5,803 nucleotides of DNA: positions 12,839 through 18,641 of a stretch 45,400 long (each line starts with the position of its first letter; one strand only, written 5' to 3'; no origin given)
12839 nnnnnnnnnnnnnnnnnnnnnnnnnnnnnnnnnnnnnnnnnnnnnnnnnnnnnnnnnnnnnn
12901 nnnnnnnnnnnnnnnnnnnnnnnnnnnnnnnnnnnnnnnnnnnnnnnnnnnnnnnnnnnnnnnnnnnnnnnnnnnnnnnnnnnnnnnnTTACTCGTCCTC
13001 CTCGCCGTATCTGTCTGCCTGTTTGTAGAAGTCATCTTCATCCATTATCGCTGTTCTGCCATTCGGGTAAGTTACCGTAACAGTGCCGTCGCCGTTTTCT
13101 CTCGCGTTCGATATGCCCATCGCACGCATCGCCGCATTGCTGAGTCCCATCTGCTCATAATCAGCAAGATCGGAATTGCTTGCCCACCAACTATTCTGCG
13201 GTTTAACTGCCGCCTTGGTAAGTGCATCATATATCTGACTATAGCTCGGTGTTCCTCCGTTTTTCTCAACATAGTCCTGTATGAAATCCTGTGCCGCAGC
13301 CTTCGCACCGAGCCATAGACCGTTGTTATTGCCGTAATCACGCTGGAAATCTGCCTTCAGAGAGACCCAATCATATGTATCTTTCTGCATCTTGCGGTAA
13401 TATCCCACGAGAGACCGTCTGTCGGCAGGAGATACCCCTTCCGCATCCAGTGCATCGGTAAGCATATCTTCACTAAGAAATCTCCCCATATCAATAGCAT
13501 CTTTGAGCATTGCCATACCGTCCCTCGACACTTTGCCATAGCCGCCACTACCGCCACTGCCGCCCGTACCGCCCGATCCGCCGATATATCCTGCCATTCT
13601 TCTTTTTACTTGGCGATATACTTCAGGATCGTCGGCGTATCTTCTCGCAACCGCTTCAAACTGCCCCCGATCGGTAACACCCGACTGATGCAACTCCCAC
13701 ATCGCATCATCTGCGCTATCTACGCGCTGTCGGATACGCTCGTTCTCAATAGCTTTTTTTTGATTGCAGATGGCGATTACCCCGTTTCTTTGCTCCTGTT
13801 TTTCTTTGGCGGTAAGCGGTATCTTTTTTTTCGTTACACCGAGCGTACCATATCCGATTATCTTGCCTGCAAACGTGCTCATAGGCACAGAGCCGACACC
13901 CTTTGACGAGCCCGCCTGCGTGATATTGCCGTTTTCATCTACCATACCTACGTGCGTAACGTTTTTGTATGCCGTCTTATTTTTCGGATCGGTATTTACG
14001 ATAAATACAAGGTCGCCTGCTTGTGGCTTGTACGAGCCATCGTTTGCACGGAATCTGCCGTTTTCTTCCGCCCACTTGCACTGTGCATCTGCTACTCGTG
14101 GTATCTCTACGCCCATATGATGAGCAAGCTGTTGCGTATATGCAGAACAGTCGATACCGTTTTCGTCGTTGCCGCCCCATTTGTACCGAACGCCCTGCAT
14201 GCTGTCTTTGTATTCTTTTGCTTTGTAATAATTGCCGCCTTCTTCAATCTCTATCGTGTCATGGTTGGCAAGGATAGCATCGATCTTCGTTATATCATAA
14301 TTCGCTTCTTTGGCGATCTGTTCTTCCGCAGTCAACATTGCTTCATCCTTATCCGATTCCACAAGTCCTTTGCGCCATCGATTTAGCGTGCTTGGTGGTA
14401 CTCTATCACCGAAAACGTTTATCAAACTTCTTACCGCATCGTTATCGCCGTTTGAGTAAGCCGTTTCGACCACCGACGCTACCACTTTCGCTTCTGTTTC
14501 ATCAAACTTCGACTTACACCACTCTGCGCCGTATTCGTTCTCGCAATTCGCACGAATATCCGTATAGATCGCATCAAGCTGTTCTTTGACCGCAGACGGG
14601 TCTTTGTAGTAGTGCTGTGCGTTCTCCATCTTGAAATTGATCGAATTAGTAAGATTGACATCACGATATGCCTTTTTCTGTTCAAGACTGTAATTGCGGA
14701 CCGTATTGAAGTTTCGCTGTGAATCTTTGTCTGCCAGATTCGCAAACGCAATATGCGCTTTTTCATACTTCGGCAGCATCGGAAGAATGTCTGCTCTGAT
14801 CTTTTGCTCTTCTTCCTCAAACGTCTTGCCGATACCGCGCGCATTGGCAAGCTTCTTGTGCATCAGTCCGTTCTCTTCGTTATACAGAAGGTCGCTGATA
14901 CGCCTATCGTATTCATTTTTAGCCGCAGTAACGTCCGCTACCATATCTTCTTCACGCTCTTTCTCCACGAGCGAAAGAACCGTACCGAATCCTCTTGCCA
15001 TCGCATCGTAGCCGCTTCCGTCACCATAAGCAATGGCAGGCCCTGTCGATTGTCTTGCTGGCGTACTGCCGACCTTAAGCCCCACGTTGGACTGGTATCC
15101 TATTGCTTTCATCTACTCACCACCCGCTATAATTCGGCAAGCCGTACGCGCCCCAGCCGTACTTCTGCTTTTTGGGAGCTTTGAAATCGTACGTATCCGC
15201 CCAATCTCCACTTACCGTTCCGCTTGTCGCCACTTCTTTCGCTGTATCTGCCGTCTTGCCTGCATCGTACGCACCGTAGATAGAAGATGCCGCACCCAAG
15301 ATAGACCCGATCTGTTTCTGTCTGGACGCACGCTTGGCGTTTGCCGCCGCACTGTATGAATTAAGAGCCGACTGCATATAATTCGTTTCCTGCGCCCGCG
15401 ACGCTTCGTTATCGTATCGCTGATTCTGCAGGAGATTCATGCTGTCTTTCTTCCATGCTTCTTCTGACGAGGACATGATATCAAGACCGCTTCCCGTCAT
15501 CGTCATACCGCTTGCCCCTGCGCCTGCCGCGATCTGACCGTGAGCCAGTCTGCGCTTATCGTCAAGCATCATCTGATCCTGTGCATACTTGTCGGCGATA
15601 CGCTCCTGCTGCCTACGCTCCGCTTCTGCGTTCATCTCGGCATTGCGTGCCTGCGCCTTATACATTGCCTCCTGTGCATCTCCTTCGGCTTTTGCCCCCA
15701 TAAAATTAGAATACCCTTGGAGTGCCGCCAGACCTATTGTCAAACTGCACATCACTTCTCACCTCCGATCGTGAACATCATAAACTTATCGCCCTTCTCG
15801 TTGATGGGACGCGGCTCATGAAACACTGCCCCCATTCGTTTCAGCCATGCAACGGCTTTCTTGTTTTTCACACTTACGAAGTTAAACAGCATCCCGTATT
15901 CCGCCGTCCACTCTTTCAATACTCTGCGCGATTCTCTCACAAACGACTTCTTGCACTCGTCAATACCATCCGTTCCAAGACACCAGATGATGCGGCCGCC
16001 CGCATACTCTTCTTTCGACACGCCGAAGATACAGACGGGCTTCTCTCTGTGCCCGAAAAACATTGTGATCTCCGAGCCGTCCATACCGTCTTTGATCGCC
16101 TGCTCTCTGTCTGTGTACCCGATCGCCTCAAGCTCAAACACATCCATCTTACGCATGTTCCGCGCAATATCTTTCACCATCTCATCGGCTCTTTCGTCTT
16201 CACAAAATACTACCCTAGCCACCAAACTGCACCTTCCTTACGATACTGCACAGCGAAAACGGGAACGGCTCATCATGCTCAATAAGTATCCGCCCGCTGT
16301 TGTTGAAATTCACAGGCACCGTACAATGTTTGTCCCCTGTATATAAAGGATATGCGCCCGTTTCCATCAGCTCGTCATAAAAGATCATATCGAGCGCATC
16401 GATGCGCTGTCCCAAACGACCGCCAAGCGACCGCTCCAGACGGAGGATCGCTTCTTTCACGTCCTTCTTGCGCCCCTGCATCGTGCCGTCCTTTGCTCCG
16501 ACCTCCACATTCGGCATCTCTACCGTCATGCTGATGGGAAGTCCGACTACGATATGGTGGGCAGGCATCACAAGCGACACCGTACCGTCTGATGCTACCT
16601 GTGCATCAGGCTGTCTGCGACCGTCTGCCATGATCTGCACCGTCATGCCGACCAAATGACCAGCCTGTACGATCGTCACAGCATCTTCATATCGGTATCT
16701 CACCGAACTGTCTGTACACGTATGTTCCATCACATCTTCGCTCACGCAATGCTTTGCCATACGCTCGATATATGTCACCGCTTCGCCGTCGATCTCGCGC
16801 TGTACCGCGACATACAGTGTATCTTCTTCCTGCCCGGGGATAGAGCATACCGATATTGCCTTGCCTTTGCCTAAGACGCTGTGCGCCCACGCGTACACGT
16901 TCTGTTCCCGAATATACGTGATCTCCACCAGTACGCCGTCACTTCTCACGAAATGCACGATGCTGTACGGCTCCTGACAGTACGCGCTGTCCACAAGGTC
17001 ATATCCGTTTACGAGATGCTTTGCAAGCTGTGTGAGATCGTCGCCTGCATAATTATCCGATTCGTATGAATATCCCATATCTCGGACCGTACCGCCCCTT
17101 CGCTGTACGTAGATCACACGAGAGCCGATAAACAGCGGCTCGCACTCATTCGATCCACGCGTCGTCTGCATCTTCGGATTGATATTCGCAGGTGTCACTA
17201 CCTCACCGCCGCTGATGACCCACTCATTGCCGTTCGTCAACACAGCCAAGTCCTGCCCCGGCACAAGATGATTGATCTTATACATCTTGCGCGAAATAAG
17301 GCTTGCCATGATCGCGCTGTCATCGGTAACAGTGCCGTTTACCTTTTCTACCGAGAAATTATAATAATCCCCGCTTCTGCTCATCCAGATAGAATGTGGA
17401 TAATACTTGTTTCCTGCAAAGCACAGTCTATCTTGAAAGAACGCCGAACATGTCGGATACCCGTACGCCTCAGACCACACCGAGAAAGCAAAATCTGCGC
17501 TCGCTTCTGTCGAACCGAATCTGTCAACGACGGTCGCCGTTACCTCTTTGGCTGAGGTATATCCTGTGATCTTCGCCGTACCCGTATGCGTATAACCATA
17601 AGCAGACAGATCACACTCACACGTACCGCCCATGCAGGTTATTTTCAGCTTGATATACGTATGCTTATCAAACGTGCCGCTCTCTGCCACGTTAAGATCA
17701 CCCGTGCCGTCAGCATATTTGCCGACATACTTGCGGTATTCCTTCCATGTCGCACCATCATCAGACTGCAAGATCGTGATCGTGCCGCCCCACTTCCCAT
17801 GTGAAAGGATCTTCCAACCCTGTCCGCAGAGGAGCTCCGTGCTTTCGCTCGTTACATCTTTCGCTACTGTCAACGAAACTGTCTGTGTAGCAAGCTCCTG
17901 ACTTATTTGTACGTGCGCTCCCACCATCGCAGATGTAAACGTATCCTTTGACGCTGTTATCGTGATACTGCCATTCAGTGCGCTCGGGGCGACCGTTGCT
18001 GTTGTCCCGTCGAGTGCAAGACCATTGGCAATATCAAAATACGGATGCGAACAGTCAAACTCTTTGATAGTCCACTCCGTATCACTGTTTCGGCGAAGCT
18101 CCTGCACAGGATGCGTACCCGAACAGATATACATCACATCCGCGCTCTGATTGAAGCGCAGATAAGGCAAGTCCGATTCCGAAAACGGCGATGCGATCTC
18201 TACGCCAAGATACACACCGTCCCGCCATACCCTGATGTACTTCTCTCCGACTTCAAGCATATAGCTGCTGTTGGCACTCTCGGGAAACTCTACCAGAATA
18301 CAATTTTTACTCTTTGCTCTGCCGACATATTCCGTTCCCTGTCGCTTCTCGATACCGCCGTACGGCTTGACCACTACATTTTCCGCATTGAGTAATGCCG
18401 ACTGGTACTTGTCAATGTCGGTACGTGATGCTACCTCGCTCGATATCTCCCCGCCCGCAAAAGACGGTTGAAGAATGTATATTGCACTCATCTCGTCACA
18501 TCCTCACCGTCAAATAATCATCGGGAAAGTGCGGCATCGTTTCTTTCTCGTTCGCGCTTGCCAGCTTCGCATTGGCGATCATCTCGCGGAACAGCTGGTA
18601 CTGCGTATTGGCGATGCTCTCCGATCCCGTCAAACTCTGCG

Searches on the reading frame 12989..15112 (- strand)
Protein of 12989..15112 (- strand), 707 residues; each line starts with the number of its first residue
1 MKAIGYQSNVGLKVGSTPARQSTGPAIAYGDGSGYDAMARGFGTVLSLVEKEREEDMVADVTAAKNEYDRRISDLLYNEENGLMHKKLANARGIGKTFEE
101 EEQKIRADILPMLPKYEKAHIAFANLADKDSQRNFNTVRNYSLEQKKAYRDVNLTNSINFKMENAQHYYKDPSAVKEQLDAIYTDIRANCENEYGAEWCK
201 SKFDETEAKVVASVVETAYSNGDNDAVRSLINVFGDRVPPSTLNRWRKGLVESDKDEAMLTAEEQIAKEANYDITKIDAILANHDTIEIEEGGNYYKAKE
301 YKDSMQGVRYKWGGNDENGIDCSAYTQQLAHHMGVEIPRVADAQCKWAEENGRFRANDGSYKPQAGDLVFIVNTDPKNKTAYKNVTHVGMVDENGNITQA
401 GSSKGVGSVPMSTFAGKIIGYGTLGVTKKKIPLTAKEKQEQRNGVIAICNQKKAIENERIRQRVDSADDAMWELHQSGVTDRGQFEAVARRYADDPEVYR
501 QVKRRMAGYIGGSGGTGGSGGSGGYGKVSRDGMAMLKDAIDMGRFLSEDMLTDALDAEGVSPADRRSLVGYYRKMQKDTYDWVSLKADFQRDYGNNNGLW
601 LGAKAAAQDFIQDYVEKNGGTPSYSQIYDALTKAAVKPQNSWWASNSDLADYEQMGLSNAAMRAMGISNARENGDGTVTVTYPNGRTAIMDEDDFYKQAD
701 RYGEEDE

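Call 53: search_protein_families(library=phrogs, proteins=[window:12989-15112:-], max_evalue=0.00001)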
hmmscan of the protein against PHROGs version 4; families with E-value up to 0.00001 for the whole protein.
window:12989-15112:- (707 aa): 4 families
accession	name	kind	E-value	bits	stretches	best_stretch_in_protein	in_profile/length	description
phrog_329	-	tail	2.2e-14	53.7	1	266-423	505-655/949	minor tail protein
phrog_1044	-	lysis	2.1e-12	47.1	1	36-188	32-184/900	endolysin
phrog_400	-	tail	1.1e-10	42.1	1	151-399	397-623/654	tail protein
phrog_12508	-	unknown function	7.4e-10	39.8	1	305-398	150-230/260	-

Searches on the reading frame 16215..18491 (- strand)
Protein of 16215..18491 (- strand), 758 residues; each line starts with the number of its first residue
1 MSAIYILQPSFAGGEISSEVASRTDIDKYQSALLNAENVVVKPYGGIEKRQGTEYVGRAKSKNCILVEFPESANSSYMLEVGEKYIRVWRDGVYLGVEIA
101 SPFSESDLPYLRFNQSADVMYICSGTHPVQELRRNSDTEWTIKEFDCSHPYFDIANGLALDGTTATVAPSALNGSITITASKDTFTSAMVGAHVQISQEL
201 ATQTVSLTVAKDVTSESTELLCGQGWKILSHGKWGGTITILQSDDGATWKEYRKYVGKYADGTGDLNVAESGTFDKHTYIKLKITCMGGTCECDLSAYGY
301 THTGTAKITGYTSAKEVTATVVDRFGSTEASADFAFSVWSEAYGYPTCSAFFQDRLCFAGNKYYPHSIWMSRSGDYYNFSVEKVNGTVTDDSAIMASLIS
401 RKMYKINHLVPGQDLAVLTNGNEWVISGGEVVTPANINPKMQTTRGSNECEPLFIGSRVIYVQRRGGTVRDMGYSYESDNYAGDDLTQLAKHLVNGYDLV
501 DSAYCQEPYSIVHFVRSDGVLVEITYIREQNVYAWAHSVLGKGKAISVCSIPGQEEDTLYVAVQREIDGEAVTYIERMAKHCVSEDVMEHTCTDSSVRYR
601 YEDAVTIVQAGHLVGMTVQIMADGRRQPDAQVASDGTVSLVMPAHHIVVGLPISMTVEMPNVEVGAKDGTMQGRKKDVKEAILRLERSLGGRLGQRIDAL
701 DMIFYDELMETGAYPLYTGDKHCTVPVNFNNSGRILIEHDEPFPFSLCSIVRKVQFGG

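Call 53: search_protein_families(library=phrogs, proteins=[window:16215-18491:-], max_evalue=0.00001)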
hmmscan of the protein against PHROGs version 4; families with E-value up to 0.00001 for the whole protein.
window:16215-18491:- (758 aa): 5 families
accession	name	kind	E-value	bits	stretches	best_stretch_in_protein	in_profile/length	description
phrog_376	-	tail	7.3e-201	670.2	1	1-758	1-711/712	tail protein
phrog_15566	-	tail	1.6e-86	292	2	323-599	23-298/552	tail protein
phrog_20269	-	unknown function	5.9e-50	171.3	1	4-381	3-337/374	-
phrog_30010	-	unknown function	3.4e-29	103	1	467-582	189-303/517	-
phrog_457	-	tail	3.7e-16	59.8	1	350-670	358-691/793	tail protein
